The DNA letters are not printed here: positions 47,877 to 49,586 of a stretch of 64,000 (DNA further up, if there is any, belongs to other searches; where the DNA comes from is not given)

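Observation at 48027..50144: Asparagine-synthetase (AsnB) fused in-frame to a Dph6-type diphthine-ammonia ligase domain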

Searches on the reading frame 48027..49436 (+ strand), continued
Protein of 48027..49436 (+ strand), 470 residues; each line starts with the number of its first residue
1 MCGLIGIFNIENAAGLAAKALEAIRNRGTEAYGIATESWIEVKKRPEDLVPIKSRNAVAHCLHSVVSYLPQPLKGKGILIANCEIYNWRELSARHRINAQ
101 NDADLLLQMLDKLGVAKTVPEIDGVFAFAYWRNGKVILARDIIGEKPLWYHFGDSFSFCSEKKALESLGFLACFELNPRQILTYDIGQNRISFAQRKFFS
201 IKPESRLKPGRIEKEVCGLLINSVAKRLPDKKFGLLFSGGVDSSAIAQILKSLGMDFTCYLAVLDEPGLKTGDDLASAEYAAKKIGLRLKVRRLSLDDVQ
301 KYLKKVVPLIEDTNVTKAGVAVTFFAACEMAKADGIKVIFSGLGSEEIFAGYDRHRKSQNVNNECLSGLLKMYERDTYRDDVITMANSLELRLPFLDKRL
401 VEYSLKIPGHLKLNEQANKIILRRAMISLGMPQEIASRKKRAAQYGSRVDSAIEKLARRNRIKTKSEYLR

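Call 58: find_encoding_contigs(protein=P0435, flank=5000, max_places=1)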
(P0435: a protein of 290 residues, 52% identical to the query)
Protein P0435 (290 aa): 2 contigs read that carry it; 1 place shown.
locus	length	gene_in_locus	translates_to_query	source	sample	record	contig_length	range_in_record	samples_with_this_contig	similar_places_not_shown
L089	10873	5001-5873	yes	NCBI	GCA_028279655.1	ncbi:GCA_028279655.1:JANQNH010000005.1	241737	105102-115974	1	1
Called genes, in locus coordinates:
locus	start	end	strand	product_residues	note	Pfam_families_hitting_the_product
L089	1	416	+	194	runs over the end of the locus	PF01966:HD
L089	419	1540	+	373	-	PF00226:DnaJ, PF01556:DnaJ_C, PF00684:DnaJ_CXXCXGXG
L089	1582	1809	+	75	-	-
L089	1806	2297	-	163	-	PF01467:CTP_transf_like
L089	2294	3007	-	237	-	PF02540:NAD_synthase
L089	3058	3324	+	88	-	-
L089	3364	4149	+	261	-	PF04536:TPM_phosphatase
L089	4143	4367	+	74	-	PF13453:Zn_ribbon_TFIIB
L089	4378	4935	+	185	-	PF04011:LemA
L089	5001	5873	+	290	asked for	PF00733:Asn_synthase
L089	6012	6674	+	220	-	PF01902:Diphthami_syn_2_N, PF28410:Diphthami_syn_2_C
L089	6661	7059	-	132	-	PF01467:CTP_transf_like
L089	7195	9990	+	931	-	PF00005:ABC_tran (faint), PF02463:SMC_N (faint), PF13175:AAA_15 (faint), PF13191:AAA_16 (faint), PF13238:AAA_18 (faint), PF13304:AAA_21 (faint), PF17760:UvrA_inter, PF17755:UvrA_DNA-bind, +5 more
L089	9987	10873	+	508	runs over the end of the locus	PF01541:GIY-YIG, PF27096:UvrC_M, PF02151:UVR (weak), PF22920:UvrC_RNaseH, PF08459:UvrC_RNaseH_dom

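Call 61: find_related_loci(query=A2, collection=metagenome_contigs, flank=4000)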
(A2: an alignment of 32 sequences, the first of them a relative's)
Query A2 (281 aa) in metagenome_contigs; peptide patterns used: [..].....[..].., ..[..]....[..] (x = any residue, [..] = any of these).
600 stretches matched a pattern (row limit reached: there are more); 171 encode a relative of the query (tblastn E <= 1e-3); the best 80 are kept; 80 distinct loci.
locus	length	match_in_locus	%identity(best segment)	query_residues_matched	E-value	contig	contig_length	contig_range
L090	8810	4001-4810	54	11-280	7e-92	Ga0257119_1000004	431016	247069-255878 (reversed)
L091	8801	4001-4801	52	9-280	4e-91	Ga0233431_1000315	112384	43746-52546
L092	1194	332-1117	53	19-280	9e-99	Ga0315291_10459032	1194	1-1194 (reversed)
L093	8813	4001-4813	50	7-277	2e-89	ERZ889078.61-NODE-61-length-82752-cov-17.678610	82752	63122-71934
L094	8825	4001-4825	53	5-280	4e-87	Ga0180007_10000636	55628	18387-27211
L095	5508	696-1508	51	7-277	6e-86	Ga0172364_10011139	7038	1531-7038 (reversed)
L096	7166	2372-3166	51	11-277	2e-81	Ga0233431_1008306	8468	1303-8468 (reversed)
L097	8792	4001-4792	47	14-277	6e-81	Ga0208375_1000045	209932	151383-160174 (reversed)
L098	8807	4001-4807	49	11-277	2e-80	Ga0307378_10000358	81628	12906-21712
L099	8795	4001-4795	51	11-277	1e-79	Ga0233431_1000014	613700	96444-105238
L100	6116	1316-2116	51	17-278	8e-79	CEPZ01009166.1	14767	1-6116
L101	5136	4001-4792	47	14-277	1e-78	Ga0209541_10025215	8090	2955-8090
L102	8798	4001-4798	50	11-277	2e-78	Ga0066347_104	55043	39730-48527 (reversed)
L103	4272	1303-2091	48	12-277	2e-78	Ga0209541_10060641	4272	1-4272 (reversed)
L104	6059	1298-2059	48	21-276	5e-78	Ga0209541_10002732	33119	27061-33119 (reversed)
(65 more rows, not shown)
